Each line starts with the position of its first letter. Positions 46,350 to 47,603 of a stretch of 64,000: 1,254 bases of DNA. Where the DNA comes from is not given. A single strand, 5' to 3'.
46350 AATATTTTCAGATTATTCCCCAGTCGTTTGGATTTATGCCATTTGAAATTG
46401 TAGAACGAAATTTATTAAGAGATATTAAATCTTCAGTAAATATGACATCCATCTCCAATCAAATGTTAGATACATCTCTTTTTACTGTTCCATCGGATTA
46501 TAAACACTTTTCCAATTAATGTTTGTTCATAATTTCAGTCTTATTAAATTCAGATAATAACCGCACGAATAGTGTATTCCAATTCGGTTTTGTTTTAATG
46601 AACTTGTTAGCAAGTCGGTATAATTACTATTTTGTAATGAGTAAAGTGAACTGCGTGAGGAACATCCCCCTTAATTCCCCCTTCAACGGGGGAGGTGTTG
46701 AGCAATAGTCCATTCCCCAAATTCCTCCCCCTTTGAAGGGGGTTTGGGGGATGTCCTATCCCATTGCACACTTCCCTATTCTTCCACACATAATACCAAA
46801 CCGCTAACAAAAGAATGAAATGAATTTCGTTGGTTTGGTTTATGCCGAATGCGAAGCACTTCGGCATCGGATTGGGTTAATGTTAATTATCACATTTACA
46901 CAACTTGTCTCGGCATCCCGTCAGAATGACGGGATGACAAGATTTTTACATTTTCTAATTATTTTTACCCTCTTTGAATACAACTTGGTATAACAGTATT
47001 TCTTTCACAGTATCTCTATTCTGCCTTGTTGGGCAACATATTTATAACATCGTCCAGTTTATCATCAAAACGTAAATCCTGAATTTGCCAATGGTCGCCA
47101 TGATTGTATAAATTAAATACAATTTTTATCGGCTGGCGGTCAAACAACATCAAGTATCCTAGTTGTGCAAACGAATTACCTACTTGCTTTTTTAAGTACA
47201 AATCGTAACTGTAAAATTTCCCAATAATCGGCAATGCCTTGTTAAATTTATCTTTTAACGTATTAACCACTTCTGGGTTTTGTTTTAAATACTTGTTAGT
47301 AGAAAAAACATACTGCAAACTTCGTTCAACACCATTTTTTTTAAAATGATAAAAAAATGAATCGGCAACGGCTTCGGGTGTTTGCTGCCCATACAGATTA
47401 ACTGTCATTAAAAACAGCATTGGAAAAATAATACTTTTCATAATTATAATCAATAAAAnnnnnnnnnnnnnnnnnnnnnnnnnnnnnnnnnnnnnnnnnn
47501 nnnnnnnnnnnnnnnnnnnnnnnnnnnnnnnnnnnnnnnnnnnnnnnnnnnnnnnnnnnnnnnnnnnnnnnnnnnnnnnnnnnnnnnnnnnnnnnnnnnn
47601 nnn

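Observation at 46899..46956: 58-bp GC-rich double-stem hairpin module, 57/58 identical at two loci, sharing a covarying stem with a second repeat family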

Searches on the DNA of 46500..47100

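Call 12: search_rna_families(source=window, start=46500, end=47100, threshold=evalue, max_evalue=10)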
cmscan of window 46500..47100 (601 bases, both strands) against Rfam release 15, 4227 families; matches with E-value up to 10: 6.
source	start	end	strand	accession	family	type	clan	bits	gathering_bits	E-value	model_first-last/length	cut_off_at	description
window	46662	46754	+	RF01897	mir-188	Gene; miRNA;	-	22.8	72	0.053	1-84/84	no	mir-188 microRNA precursor family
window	46933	47009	+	RF04330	snoMe28S-C3422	Gene; snRNA; snoRNA; CD-box;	-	21.5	80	4.7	1-79/79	no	Drosophila C/D box small nucleolar RNA snoMe28S-C3422 family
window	46675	46757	-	RF02814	Sso133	Gene; sRNA;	-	21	44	0.14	1-73/73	no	Sulfolobus sRNA133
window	46978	47072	-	RF01199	snR58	Gene; snRNA; snoRNA; CD-box;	CL00077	20.6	70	1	1-97/97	no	Small nucleolar RNA snR58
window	46697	46778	+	RF00723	mir-448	Gene; miRNA;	-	18.6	90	0.82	1-111/111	no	mir-448 microRNA precursor family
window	46667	46749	-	RF03509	mir-4660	Gene; miRNA;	-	17.8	87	1.1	1-86/86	no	mir-4660 microRNA precursor family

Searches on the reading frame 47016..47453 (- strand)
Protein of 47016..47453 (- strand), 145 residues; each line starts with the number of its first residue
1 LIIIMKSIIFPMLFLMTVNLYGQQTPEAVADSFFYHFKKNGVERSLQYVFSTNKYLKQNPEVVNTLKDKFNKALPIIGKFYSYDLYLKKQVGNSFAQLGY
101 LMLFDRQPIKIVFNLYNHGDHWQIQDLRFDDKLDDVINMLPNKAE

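Call 14: search_protein_families(library=pfam, proteins=[window:47016-47453:-])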
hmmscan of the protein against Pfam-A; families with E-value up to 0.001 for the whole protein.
window:47016-47453:- (145 aa): 0 families

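Call 72: find_encoding_contigs(protein=window:47016-47453:-, flank=3000, max_places=8)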
Protein window:47016-47453:- (145 aa): no gene with exactly this product is on record in the collection.
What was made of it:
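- Tried and rejected: The 145-aa ORF at 47016-47453 is not on record (call 72).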
